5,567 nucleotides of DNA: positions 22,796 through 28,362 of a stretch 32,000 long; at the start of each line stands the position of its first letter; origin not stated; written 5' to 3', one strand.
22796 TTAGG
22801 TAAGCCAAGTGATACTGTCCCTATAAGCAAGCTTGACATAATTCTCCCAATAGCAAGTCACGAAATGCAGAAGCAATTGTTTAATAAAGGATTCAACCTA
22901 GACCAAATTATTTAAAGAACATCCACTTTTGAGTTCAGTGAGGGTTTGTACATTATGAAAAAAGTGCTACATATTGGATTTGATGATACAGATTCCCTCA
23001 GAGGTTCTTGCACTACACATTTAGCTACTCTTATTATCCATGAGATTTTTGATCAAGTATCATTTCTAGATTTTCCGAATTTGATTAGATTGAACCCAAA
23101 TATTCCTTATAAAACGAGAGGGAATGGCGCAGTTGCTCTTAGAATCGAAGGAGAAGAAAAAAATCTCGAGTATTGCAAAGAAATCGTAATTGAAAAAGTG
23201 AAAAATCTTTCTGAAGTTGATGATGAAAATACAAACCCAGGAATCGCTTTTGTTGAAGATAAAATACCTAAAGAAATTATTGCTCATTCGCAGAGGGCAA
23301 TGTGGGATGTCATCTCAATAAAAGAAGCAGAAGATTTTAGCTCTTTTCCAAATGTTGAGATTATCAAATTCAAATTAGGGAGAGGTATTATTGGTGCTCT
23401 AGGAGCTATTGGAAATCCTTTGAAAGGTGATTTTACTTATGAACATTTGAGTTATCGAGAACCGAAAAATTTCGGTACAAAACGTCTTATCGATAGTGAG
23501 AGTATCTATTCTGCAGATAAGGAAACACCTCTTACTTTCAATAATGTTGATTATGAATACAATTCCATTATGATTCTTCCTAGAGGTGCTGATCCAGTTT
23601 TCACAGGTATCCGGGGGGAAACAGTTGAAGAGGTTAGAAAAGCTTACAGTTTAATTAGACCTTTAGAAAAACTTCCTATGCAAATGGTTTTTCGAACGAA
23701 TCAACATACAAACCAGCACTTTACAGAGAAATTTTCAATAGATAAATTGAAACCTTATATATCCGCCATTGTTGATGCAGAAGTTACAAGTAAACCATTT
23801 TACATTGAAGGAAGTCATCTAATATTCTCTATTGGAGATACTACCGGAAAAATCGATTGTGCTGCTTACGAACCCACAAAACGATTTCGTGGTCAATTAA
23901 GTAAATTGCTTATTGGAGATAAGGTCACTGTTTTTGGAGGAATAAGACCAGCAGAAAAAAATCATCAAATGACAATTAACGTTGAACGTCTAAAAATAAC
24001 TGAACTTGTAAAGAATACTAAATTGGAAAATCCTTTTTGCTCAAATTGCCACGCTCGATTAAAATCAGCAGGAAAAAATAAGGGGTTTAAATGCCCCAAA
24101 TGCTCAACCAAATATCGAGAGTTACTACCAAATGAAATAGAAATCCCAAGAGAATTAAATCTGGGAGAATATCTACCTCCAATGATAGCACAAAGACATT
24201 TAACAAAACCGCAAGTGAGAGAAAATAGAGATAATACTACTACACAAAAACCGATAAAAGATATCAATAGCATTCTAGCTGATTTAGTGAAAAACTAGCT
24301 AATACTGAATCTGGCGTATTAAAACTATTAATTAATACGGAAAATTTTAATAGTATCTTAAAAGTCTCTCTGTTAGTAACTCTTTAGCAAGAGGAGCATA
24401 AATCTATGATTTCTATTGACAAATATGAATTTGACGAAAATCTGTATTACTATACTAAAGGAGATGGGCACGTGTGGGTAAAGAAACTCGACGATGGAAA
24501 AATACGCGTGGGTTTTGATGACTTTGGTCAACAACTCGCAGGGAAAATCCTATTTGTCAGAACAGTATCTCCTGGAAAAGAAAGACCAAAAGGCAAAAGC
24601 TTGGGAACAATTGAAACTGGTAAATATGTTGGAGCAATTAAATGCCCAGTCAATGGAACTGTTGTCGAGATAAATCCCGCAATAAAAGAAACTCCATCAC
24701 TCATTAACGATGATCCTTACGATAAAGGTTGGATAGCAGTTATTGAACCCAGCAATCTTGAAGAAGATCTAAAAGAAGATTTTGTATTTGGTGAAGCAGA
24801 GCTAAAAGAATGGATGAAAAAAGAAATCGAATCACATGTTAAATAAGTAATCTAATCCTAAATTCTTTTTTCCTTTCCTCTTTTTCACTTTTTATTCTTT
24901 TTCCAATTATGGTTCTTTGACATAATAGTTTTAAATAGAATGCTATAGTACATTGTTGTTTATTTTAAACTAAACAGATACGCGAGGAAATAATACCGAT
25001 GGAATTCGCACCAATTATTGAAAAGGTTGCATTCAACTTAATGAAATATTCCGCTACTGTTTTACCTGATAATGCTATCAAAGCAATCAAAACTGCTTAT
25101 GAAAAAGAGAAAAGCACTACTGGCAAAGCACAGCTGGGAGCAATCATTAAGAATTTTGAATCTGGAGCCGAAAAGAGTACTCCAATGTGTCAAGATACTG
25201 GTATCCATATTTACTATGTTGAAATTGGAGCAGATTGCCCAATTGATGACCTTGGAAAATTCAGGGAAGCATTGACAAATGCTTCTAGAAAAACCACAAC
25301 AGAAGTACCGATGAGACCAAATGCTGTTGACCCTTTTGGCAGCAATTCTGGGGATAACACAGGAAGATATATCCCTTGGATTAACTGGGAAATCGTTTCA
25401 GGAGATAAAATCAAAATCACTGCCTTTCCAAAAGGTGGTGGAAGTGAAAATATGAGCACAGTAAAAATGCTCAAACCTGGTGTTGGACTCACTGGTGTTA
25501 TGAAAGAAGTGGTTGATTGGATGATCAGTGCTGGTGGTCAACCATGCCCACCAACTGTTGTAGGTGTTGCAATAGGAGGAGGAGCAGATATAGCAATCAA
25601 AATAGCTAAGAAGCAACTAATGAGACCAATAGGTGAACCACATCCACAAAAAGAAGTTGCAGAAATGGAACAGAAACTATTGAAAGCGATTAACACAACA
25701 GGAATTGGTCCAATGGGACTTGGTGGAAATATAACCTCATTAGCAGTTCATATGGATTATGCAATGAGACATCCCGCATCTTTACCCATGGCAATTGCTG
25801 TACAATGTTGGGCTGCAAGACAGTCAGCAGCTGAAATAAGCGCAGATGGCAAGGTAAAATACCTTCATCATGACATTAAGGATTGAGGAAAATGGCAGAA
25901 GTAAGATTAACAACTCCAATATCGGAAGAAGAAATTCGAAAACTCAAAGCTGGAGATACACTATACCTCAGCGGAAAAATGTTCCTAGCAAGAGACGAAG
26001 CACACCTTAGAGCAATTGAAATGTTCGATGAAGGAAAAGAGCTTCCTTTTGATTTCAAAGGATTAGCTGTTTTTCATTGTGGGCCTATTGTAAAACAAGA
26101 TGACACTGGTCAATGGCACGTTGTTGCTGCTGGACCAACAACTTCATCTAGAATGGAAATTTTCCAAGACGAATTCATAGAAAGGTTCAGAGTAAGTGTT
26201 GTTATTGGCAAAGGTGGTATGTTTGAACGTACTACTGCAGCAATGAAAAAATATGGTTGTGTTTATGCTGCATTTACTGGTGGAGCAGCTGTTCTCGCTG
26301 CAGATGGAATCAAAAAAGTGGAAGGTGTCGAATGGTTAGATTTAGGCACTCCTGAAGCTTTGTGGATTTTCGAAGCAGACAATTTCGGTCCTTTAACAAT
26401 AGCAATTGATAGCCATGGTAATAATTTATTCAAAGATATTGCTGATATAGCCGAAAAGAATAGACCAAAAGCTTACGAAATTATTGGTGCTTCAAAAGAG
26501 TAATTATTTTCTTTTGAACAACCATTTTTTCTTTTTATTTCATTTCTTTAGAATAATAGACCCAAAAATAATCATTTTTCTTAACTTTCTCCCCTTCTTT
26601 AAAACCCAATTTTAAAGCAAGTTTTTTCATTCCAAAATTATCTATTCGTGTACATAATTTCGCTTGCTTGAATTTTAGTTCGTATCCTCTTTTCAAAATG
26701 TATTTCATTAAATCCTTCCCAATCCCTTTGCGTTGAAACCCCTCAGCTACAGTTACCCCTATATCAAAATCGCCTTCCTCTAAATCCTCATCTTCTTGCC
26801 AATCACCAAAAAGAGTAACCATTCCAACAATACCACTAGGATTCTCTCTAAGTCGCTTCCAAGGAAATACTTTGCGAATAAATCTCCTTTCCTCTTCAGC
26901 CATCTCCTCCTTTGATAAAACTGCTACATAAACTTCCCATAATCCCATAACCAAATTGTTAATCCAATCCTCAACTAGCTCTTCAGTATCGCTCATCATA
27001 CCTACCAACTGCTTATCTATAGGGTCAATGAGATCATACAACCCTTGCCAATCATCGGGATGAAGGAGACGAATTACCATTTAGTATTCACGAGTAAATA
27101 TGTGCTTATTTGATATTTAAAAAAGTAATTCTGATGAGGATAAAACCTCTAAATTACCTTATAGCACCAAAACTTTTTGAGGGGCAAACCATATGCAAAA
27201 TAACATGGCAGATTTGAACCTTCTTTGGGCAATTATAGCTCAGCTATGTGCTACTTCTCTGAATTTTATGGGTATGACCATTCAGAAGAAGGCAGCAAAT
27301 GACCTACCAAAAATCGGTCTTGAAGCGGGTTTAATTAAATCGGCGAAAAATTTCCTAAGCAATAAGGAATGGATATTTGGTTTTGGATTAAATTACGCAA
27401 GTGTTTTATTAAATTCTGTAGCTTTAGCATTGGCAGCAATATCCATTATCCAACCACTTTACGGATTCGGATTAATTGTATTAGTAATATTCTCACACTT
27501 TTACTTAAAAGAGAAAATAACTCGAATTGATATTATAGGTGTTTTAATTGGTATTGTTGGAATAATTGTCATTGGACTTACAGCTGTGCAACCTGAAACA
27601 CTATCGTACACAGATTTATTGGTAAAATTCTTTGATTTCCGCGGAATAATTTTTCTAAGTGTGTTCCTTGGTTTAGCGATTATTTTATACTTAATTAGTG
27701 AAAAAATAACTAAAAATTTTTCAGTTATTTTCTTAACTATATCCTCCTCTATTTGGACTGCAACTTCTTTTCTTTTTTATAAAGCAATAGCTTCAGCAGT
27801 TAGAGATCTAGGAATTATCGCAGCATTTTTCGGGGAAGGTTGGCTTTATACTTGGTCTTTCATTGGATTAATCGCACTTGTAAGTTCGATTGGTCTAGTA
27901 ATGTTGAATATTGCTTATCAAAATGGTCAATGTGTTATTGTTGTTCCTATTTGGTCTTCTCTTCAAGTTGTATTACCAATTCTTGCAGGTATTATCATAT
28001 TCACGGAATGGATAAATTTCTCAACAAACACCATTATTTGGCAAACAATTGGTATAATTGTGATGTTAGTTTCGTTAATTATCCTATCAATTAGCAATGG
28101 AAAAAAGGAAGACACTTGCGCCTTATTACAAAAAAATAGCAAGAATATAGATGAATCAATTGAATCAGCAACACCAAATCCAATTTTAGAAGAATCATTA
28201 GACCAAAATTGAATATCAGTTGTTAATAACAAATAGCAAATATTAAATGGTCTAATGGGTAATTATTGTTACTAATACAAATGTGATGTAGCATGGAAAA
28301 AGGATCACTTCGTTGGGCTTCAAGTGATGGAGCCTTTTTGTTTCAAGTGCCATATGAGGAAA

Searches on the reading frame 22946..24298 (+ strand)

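Call 79: search_protein_families(library=pfam, proteins=[window:22946-24298:+], max_evalue=0.00001)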
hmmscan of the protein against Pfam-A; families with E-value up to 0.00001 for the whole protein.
window:22946-24298:+ (450 aa): 4 families
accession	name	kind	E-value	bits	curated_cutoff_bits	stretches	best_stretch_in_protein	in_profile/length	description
PF08489.16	TiaS_FLD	-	1.5e-32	112.5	21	1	145-258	1-116/116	TiaS FLD domain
PF22641.2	TiaS_TCKD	-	9.8e-24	84.5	27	1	10-68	2-60/156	TiaS TCKD domain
PF23783.1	Zn_ribbon_TiaS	-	1.7e-14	53.7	27.3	1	362-404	1-41/41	TiaS C-terminal zinc ribbon domain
PF01336.31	tRNA_anti-codon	-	1.8e-06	28.2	27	1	277-351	4-74/75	OB-fold nucleic acid binding domain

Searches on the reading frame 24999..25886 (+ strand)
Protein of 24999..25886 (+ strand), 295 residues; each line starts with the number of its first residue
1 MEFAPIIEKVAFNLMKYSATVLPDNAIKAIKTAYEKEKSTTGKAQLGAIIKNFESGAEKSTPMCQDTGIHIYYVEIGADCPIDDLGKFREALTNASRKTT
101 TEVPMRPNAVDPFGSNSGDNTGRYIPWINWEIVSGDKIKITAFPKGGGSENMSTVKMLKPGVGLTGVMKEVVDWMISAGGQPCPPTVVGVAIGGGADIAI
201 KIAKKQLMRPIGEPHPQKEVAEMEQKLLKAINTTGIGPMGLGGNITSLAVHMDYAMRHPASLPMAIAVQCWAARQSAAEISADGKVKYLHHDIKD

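Call 79: search_protein_families(library=pfam, proteins=[window:24999-25886:+], max_evalue=0.00001)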
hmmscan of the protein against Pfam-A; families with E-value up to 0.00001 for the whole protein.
window:24999-25886:+ (295 aa): 1 family
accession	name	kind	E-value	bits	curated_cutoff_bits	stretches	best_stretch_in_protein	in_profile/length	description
PF05681.19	Fumerase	-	4.9e-91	305.2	25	1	12-278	5-269/270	Fumarate hydratase (Fumerase)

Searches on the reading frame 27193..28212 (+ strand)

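Call 79: search_protein_families(library=pfam, proteins=[window:27193-28212:+], max_evalue=0.00001)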
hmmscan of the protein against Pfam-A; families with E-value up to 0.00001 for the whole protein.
window:27193-28212:+ (339 aa): 1 family
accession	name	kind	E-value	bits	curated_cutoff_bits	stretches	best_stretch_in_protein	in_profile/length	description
PF05653.20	Mg_trans_NIPA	-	6.8e-19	68.6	26.2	1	27-299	20-290/295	Magnesium transporter NIPA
